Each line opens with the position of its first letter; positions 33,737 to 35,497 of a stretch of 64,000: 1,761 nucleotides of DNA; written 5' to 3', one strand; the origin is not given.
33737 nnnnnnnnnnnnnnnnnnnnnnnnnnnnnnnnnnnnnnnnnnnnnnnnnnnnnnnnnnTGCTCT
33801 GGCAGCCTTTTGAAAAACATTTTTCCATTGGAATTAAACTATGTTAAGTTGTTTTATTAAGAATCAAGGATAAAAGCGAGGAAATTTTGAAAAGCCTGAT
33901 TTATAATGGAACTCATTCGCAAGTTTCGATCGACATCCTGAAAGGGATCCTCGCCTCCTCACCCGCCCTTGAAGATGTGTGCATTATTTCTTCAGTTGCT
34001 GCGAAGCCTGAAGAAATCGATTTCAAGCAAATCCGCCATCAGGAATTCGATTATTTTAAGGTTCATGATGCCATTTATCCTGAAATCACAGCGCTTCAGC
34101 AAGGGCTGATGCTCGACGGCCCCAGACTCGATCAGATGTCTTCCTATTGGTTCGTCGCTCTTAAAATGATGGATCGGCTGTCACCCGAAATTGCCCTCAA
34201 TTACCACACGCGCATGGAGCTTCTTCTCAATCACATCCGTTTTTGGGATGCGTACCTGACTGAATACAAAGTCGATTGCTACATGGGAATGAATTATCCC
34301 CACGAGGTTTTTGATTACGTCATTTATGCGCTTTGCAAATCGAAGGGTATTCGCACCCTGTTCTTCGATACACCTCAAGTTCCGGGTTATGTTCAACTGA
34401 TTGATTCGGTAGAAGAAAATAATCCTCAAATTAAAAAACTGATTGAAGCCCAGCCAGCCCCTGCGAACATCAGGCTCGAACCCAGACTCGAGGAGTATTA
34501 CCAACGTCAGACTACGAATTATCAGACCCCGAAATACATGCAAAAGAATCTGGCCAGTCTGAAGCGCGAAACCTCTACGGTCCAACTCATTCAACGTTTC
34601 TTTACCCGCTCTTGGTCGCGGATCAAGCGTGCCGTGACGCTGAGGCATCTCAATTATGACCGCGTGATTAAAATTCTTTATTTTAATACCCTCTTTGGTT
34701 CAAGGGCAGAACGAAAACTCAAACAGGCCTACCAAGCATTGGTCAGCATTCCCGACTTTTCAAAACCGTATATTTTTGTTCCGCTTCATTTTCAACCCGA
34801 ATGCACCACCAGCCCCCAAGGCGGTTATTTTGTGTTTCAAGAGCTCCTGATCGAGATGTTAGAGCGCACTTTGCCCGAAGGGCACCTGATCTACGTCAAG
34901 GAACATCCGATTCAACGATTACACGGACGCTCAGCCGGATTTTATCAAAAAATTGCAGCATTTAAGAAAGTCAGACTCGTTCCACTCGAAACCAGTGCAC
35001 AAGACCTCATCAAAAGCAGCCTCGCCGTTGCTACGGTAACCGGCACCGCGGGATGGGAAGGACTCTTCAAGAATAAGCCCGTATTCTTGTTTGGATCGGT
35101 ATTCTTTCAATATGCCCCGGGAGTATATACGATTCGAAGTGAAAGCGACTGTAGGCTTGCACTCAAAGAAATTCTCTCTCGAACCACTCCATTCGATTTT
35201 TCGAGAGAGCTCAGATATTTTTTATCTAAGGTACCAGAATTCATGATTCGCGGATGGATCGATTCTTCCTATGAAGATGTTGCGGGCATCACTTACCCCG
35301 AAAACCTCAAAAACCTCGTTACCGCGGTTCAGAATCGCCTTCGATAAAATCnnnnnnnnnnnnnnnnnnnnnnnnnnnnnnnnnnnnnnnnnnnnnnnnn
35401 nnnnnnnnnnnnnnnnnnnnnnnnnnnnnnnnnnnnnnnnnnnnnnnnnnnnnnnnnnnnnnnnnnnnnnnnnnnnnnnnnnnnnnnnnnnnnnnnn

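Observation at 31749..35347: Two paralogous KpsC/KpsS (Capsule_synth)-like proteins, one fused to a PseH-like GNAT, are candidate pseudaminic-acid transferases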

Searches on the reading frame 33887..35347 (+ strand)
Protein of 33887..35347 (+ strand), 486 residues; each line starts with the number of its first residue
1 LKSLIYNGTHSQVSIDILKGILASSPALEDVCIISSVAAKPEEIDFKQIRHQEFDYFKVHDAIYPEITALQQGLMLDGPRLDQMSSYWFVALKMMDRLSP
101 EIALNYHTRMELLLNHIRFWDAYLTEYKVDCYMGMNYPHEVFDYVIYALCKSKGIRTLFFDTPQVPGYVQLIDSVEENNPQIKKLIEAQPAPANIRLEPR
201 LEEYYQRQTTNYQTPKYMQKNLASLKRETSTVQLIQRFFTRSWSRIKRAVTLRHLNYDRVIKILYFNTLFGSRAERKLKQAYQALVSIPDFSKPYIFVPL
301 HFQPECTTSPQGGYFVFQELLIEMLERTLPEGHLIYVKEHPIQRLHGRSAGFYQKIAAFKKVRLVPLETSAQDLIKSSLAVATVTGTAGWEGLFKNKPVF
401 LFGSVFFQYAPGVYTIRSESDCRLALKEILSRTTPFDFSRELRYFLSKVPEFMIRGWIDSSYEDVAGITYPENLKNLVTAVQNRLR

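Call 5: search_protein_families(library=pfam, proteins=[window:33887-35347:+], max_evalue=1)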
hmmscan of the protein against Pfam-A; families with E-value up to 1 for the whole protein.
window:33887-35347:+ (486 aa): 2 families
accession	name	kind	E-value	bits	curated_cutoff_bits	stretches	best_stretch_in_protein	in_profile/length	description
PF05159.20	Capsule_synth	-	2.2e-09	37.7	20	1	208-409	63-268/310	Capsule polysaccharide biosynthesis protein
PF10620.15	MdcG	-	0.26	11.7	26.5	1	398-424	30-56/121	Phosphoribosyl-dephospho-CoA transferase MdcG C-terminal domain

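Call 6: search_protein_families(library=ncbifam, proteins=[window:33887-35347:+], max_evalue=1)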
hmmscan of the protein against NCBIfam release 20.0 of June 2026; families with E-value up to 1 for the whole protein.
window:33887-35347:+ (486 aa): 2 families
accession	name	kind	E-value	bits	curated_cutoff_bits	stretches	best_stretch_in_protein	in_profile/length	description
NF046086.1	BFO_1060_trans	domain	0.0091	15.1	200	1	334-436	222-328/365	BFO_1060 family glycosyltransferase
TIGR04224.1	ser_adhes_Nterm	equivalog_domain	0.16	12.1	25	0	11-24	28-41/50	accessory Sec-dependent serine-rich glycoprotein adhesin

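Call 13: search_solved_structures(query=window:33887-35347:+, max_evalue=10, show_alignments=2)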
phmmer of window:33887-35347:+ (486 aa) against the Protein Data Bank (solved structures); distinct sequences matched with E-value up to 10: 6.
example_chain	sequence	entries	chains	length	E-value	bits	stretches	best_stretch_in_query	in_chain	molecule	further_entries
8fux_A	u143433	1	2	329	9.8e-07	31.2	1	324-407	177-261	Capsule polysaccharide export protein KpsC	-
8fuw_A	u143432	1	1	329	1e-06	31.2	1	324-407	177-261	Capsule polysaccharide export protein KpsC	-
6mgc_A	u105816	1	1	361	1.1e-06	31.1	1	324-407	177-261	Capsule polysaccharide export protein KpsC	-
6mgb_A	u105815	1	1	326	3.1e-05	26.3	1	317-408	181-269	Capsular polysaccharide export system protein KpsC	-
6mgd_A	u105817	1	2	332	0.021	16.9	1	292-408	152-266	Capsular polysaccharide export system protein KpsC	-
9hcg_f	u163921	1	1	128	0.54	12.3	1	288-349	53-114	Large ribosomal subunit protein mL48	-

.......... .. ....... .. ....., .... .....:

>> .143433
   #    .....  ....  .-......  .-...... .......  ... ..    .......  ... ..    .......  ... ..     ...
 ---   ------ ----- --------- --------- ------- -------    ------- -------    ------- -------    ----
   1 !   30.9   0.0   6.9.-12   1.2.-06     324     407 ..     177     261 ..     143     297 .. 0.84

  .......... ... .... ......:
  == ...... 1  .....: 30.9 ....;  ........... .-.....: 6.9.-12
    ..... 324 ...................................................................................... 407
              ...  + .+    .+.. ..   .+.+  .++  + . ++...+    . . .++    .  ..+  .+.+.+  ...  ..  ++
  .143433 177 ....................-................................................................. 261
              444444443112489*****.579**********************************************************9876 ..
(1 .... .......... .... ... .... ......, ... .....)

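Call 16: find_homologous_proteins(query=window:33887-35347:+)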
Query window:33887-35347:+ (486 aa): 573 proteins with E <= 0.001 among 5440 candidates; the best 120 are listed.
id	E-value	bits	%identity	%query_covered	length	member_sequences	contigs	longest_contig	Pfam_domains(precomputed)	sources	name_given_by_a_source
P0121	0.0e+0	1110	100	100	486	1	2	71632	PF05159.21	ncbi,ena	-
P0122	2.0e-136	474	45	100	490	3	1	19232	PF05159.21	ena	-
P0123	2.4e-109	384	40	100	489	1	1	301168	PF05159.21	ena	-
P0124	1.3e-108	382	38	100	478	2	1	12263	PF05159.21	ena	-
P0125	1.8e-108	382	40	100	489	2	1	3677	PF05159.21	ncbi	-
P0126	2.4e-108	381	38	99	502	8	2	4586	PF05159.21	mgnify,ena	mgnify:CR=1 FL=1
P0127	2.6e-107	378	36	99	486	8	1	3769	PF05159.21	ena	-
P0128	6.1e-107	377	39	100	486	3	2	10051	PF05159.21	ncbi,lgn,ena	-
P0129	1.6e-105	372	44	81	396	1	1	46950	PF05159.21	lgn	-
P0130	7.5e-104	366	38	100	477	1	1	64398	PF05159.21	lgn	-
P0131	4.5e-103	364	36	99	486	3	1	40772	PF05159.21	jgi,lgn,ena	-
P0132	2.8e-100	355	40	94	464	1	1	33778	PF05159.21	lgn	-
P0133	2.9e-98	348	42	84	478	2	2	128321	PF05159.21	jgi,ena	-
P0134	1.6e-82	296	35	97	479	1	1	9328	PF05159.21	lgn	-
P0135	5.0e-81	291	36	99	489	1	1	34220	PF05159.21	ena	-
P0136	5.3e-80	288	36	99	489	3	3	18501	PF05159.21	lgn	-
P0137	7.4e-79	284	35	99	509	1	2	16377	PF05159.21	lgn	-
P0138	8.3e-76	274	35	98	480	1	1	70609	PF05159.21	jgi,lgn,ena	-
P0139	1.4e-74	270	33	99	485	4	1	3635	PF05159.21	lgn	-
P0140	5.1e-72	261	37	84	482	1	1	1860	PF05159.21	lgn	-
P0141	1.2e-71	260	32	100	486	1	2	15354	PF05159.21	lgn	-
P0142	1.2e-71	260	36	83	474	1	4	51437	PF05159.21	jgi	jgi:hypothetical protein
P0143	2.4e-71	259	36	85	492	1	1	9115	PF05159.21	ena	-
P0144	2.7e-71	259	32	98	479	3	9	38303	PF05159.21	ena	-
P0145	3.5e-71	259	37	84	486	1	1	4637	PF05159.21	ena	-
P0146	4.2e-71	258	32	98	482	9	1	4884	PF05159.21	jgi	-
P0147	4.6e-71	258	36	84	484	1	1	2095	PF05159.21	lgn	-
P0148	6.3e-71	258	33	99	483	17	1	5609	PF05159.21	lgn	-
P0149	1.4e-70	257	32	89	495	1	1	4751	PF05159.21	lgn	-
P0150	3.2e-70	255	34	98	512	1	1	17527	PF05159.21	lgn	-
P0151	2.7e-69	252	35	81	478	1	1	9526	PF05159.21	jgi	-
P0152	1.1e-68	250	36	84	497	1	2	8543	PF05159.21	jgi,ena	jgi:hypothetical protein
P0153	3.0e-68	249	33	87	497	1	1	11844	PF05159.21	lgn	-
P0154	3.5e-68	249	37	84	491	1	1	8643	PF05159.21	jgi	jgi:hypothetical protein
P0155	5.5e-68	248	34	84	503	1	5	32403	PF05159.21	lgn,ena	-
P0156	1.1e-67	247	33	87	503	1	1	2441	PF05159.21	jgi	-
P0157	2.1e-67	246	33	87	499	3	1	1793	PF05159.21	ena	-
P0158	2.7e-67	246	36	85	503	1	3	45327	PF05159.21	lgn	-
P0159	3.1e-67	246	37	84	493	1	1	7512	PF05159.21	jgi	jgi:hypothetical protein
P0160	3.9e-65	239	34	84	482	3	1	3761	PF05159.21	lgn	-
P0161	3.7e-64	235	33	83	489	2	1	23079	PF05159.21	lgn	-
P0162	5.8e-64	235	35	81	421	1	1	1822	PF05159.21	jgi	jgi:hypothetical protein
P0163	6.3e-64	235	35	88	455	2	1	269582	PF05159.21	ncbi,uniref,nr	ncbi:capsular biosynthesis protein [Leptospira fletcheri]|uniref:Capsular biosynthesis protein n=1 T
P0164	1.2e-63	234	32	87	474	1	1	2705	PF05159.21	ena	-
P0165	1.3e-63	234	34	82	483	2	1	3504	PF05159.21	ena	-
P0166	1.6e-63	233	34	89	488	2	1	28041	PF05159.21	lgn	-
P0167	1.6e-63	233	45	47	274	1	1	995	PF05159.21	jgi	jgi:hypothetical protein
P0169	5.7e-63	232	44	46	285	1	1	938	PF05159.21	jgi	jgi:hypothetical protein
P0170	1.1e-62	231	35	82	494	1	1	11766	PF05159.21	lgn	-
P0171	1.2e-62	231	32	84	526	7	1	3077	PF05159.21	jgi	jgi:hypothetical protein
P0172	3.3e-62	229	34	84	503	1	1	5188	PF05159.21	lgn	-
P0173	3.5e-62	229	31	100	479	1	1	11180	PF05159.21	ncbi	ncbi:MAG: hypothetical protein V1913_03360 [Fibrobacterota bacterium]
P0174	5.3e-62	228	32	99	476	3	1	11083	PF05159.21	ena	-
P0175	9.0e-62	228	32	96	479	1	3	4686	PF05159.21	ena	-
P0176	9.7e-62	227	35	84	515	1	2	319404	PF05159.21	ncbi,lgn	-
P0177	2.3e-61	226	31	90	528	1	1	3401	PF05159.21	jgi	jgi:hypothetical protein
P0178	3.8e-61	226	33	93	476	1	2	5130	PF05159.21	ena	-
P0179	7.5e-61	225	32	85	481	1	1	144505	PF05159.21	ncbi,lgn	-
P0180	7.6e-61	225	34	89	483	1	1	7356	PF05159.21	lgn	-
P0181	1.2e-60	224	33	91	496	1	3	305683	PF05159.21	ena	-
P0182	1.5e-60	224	35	84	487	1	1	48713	PF05159.21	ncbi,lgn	ncbi:MAG: hypothetical protein ACOYL8_03490 [Patescibacteria group bacterium]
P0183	1.6e-60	223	33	83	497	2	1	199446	PF05159.21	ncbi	-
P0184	2.5e-60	223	33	86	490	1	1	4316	PF05159.21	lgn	-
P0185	3.0e-60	223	31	85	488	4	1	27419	PF05159.21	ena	-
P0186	3.2e-60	222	34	84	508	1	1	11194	PF05159.21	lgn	-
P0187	4.0e-60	222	34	85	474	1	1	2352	PF05159.21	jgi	-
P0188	5.7e-60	222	35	79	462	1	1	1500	PF05159.21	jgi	jgi:hypothetical protein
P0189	7.2e-60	221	35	77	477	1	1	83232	PF05159.21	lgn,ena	-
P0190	9.0e-60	221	31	99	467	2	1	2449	PF05159.21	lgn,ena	-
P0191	1.8e-59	220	32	85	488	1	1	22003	PF05159.21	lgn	-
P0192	4.1e-59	219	34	79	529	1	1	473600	PF05159.21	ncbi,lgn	-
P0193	4.8e-59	219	35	85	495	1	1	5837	PF05159.21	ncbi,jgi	jgi:hypothetical protein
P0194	5.6e-59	218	30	89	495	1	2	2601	PF05159.21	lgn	-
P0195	7.2e-59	218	34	78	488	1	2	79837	PF05159.21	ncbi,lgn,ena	-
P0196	7.2e-59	218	34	85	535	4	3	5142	PF05159.21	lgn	-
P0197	8.4e-59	218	31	94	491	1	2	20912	PF05159.21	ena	-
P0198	2.0e-58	217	32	85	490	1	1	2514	PF05159.21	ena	-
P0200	8.0e-58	215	33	84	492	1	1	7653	PF05159.21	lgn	-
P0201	1.7e-57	214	35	82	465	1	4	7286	PF05159.21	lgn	-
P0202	2.7e-57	213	32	99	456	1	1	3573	PF05159.21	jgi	jgi:hypothetical protein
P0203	4.9e-57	212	34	78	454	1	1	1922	PF05159.21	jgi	-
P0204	7.1e-57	211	31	93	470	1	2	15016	PF05159.21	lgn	-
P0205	8.1e-57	211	32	81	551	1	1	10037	PF05159.21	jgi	jgi:hypothetical protein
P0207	2.6e-56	210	32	85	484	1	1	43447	PF05159.21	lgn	-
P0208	3.5e-56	209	32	80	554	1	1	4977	PF05159.21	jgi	jgi:Capsule polysaccharide biosynthesis protein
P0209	3.9e-56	209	32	79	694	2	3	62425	PF05159.21,PF13302.14,PF00583.32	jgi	jgi:RimJ/RimL family protein N-acetyltransferase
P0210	5.0e-56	209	32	84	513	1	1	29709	PF05159.21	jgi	jgi:hypothetical protein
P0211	5.1e-56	209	33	84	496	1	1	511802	PF05159.21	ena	-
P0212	6.7e-56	208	38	69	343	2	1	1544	PF05159.21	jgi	jgi:hypothetical protein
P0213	8.2e-56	208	33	76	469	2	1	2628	PF05159.21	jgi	-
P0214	1.4e-55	207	31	98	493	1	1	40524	PF05159.21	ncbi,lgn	-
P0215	2.0e-55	207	34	81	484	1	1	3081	PF05159.21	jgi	jgi:hypothetical protein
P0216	3.1e-55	206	32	86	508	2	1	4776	PF05159.21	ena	-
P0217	5.0e-55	205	29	90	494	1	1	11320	PF05159.21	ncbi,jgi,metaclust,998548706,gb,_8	metaclust:\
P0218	5.9e-55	205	42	56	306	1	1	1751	PF05159.21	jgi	jgi:hypothetical protein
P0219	9.0e-55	205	33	82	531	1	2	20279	PF05159.21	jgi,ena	-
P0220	1.2e-54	204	32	85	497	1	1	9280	PF05159.21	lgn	-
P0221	1.5e-54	204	34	80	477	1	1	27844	PF05159.21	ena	-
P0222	1.7e-54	204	37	67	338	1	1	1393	PF05159.21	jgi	jgi:hypothetical protein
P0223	1.8e-54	204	31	84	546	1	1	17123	PF05159.21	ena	-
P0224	2.1e-54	203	33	84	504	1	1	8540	PF05159.21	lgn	-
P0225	2.5e-54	203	33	84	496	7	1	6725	PF05159.21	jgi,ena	-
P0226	2.9e-54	203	32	84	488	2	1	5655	PF05159.21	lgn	-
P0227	3.1e-54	203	32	79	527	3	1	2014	PF05159.21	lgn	-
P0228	3.3e-54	203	33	84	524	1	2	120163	PF05159.21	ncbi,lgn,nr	ncbi:MAG: hypothetical protein PHO20_03920 [Candidatus Peribacteraceae bacterium]|nr:hypothetical pr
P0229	3.7e-54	202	33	89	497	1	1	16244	PF05159.21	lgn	-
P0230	6.0e-54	202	33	81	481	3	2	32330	PF05159.21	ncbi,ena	-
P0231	6.6e-54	202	32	87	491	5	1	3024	PF05159.21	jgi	jgi:hypothetical protein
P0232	1.0e-53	201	30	81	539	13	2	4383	PF05159.21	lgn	-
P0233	1.1e-53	201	32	90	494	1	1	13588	PF05159.21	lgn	-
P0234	1.2e-53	201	33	78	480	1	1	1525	PF05159.21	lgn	-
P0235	1.5e-53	200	33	84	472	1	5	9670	PF05159.21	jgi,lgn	-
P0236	1.9e-53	200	32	86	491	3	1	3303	PF05159.21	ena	-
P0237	2.3e-53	200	31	90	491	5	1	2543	PF05159.21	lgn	-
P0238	2.5e-53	200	34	81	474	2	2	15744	PF05159.21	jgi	jgi:hypothetical protein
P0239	2.6e-53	200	33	85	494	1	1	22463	PF05159.21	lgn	-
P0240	2.8e-53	200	31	83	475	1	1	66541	PF05159.21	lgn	-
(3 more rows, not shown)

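Call 24: search_solved_structures(query=A2, max_evalue=1, show_alignments=2)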
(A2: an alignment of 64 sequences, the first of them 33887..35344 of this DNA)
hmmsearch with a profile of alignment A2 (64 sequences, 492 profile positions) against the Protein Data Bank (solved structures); distinct sequences matched with E-value up to 1: 12.
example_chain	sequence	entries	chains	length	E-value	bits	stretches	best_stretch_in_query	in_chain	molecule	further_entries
8fuw_A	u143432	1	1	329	4.3e-12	49.1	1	325-410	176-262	Capsule polysaccharide export protein KpsC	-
8fux_A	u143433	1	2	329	4.5e-12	49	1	325-410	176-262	Capsule polysaccharide export protein KpsC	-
6mgc_A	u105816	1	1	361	5.2e-12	48.8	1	325-410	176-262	Capsule polysaccharide export protein KpsC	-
6mgb_A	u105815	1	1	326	8.9e-09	38.2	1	333-410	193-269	Capsular polysaccharide export system protein KpsC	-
6mgd_A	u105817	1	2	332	0.02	17.2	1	369-410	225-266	Capsular polysaccharide export system protein KpsC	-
8csb_A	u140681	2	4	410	0.027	16.8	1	363-410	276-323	N-acetyl glucosaminyl transferase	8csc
8cse_A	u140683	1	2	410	0.028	16.7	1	363-410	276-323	N-acetyl glucosaminyl transferase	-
5fa0_A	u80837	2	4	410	0.028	16.7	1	363-410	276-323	Putative N-acetyl glucosaminyl transferase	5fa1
8csd_A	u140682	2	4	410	0.028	16.7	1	363-410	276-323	N-acetyl glucosaminyl transferase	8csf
3tnz_A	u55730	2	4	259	0.038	16.3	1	343-381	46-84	Iodotyrosine dehalogenase 1 | Iodotyrosine deiodinase 1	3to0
3gb5_A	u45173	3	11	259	0.039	16.2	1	343-381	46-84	Iodotyrosine dehalogenase 1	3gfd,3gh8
5ool_f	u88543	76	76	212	0.24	13.6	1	321-350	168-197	39S ribosomal protein L48, mitochondrial | Large ribosomal subunit protein mL48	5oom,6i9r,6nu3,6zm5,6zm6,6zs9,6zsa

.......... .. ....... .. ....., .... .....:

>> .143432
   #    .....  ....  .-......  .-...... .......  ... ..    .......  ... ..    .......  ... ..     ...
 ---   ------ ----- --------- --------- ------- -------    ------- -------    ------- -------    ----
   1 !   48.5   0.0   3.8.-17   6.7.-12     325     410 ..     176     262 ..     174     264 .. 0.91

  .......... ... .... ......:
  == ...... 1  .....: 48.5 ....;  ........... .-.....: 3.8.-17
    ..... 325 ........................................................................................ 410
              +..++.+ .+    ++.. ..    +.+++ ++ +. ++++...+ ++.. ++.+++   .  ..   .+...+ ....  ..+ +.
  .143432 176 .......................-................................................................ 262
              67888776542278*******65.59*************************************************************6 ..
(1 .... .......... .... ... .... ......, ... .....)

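Call 40: predict_structure(alignment_id=A2)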
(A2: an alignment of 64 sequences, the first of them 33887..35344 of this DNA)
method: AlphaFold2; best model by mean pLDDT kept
length: 486 residues; sequences in the alignment: 64
mean_pLDDT: 92.9   pTM: 0.91
mean pLDDT of the five models: 92.9, 92.3, 92.1, 91.1, 90.8
residues with pLDDT >= 90: 387; 70-90: 85; 50-70: 14; < 50: 0
segments of 3 or more residues with pLDDT < 50: none
pLDDT, mean of each block of 10 residues (from residue 1): 94 95 95 83 87 94 77 85 95 91 89 95 96 96 97 97 95 95 93 95 95 82 85 90 83 74 86 93 98 98 89 95 98 98 91 98 97 98 96 98 97 98 98 95 97 96 94 98 94
secondary structure, 60 per line:
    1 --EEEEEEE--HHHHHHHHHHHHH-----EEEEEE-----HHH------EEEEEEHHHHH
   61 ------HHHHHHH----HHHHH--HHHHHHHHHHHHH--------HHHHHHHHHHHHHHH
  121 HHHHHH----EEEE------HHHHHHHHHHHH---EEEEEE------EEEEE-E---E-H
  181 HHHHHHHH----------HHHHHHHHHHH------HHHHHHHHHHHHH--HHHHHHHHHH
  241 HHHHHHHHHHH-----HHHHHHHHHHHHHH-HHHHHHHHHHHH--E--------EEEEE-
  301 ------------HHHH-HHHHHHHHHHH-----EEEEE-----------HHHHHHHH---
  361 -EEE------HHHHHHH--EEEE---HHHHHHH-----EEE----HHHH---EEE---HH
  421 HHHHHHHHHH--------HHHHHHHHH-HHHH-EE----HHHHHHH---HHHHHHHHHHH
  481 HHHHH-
elements in order: E3-9 H12-24 E30-35 E50-55 H56-60 H67-73 H78-82 H85-97 H106-126 E131-134 H141-152 E156-161 E168-172 H180-188 H199-209 H216-228 H231-251 H257-270 H272-283 E295-299 H313-316 H318-328 E334-338 H350-357 E362-364 H371-377 E380-383 H387-393 E399-401 H406-409 E413-415 H419-430 H439-447 H449-452 H460-466 H470-485

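Call 42: find_encoding_contigs(protein=P0209, flank=10000, max_places=2)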
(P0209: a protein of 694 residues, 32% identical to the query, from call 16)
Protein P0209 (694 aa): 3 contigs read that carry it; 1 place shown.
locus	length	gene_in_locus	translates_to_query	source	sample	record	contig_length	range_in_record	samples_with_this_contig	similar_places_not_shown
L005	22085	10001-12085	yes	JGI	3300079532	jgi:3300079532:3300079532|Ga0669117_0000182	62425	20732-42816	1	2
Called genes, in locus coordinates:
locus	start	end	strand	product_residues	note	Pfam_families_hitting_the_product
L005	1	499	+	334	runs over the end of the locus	PF01408:GFO_IDH_MocA, PF03435:Sacchrp_dh_NADP (faint), PF22725:GFO_IDH_MocA_C3, PF02894:GFO_IDH_MocA_C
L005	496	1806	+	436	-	PF00202:Aminotran_3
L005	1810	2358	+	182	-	PF00583:Acetyltransf_1 (weak), PF13302:Acetyltransf_3, PF13523:Acetyltransf_8 (faint)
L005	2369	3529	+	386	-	-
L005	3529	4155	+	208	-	PF00117:GATase, PF01174:SNO (faint), PF07685:GATase_3 (weak)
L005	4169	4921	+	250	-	PF00977:His_biosynth, PF05690:ThiG (faint), PF03060:NMO (weak)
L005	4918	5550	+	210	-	PF00117:GATase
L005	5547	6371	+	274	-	PF00977:His_biosynth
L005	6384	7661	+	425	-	-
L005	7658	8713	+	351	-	PF03102:NeuB, PF08666:SAF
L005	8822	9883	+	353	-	PF04055:Radical_SAM, PF13186:SPASM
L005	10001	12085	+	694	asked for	PF05159:Capsule_synth, PF13302:Acetyltransf_3, PF00583:Acetyltransf_1 (weak)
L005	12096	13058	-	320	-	-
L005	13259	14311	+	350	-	PF03781:FGE-sulfatase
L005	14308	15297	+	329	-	PF03781:FGE-sulfatase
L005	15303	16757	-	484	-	PF03062:MBOAT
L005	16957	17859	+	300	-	-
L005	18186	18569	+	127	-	-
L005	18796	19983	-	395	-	PF00155:Aminotran_1_2, PF01041:DegT_DnrJ_EryC1, PF01212:Beta_elim_lyase (weak)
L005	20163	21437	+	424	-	PF01210:NAD_Gly3P_dh_N (faint), PF03446:NAD_binding_2 (weak), PF03721:UDPG_MGDP_dh_N, PF00984:UDPG_MGDP_dh, PF03720:UDPG_MGDP_dh_C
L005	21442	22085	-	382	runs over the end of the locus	PF16822:ALGX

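Call 43: fold_search(model_id=the predicted structure, library=pdb)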
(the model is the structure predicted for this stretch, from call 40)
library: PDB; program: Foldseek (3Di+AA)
matches with E <= 10: 1682; with E <= 0.001: 145
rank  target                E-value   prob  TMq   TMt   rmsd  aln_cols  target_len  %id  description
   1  6vlb_B                2.3e-09  1.00  0.21  0.26  20.2       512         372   14  Crystal structure of ligand-free UDP-GlcNAc 2-epimerase from Neisseria meningitidis (released 2020-11-11)
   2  6vlb_A                5.2e-09  1.00  0.22  0.28  20.6       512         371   12  Crystal structure of ligand-free UDP-GlcNAc 2-epimerase from Neisseria meningitidis (released 2020-11-11)
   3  1f6d_A                2.2e-08  1.00  0.21  0.26  18.9       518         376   13  THE STRUCTURE OF UDP-N-ACETYLGLUCOSAMINE 2-EPIMERASE FROM E. COLI. (released 2000-12-13)
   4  3dzc_A                2.9e-08  1.00  0.24  0.30  19.3       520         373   11  2.35 Angstrom resolution structure of WecB (VC0917), a UDP-N-acetylglucosamine 2-epimerase from Vibrio cholerae. (released 2008-08-12)
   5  8csc_A                4.1e-08  1.00  0.29  0.34  18.4       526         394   11  WbbB D232N-Kdo adduct (released 2022-11-09)
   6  8sxv_B                4.3e-08  1.00  0.22  0.28  20.8       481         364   14  X-ray crystal structure of UDP- 2,3-diacetamido-2,3-dideoxy-glucuronic acid-2-epimerase from Thermus thermophilus stra (released 2023-09-13)
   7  5fa1_B                4.6e-08  1.00  0.30  0.35  16.9       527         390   11  The structure of the beta-3-deoxy-D-manno-oct-2-ulosonic acid transferase domain of WbbB (released 2016-05-18)
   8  5xvs_B                4.6e-08  1.00  0.25  0.32  17.6       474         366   11  Crystal structure of UDP-GlcNAc 2-epimerase NeuC complexed with UDP (released 2018-04-11)
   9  5fa1_A                6.0e-08  1.00  0.29  0.34  17.8       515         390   11  The structure of the beta-3-deoxy-D-manno-oct-2-ulosonic acid transferase domain of WbbB (released 2016-05-18)
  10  5enz_A                7.1e-08  1.00  0.25  0.31  17.2       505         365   12  S. aureus MnaA-UDP co-structure (released 2016-04-27)
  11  8csb_B                7.5e-08  1.00  0.31  0.36  17.9       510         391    9  WbbB D232N in complex with CMP-beta-Kdo (released 2022-11-09)
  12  5fa0_B                7.5e-08  1.00  0.30  0.36  15.8       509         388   10  The structure of the beta-3-deoxy-D-manno-oct-2-ulosonic acid transferase domain from WbbB (released 2016-05-18)
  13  8csc_B                7.5e-08  1.00  0.31  0.36  16.0       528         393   11  WbbB D232N-Kdo adduct (released 2022-11-09)
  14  1f6d_D                7.5e-08  1.00  0.21  0.26  18.8       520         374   11  THE STRUCTURE OF UDP-N-ACETYLGLUCOSAMINE 2-EPIMERASE FROM E. COLI. (released 2000-12-13)
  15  8syd_B                8.0e-08  1.00  0.22  0.27  21.1       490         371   11  X-ray crystal structure of UDP-2,3-diacetamido-2,3-dideoxy-glucuronic acid-2-epimerase from Thermus thermophilus strai (released 2023-09-13)
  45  8fux_B                5.9e-07  1.00  0.30  0.42  14.1       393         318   13  KpsC D160C ternary complex (released 2023-03-08)
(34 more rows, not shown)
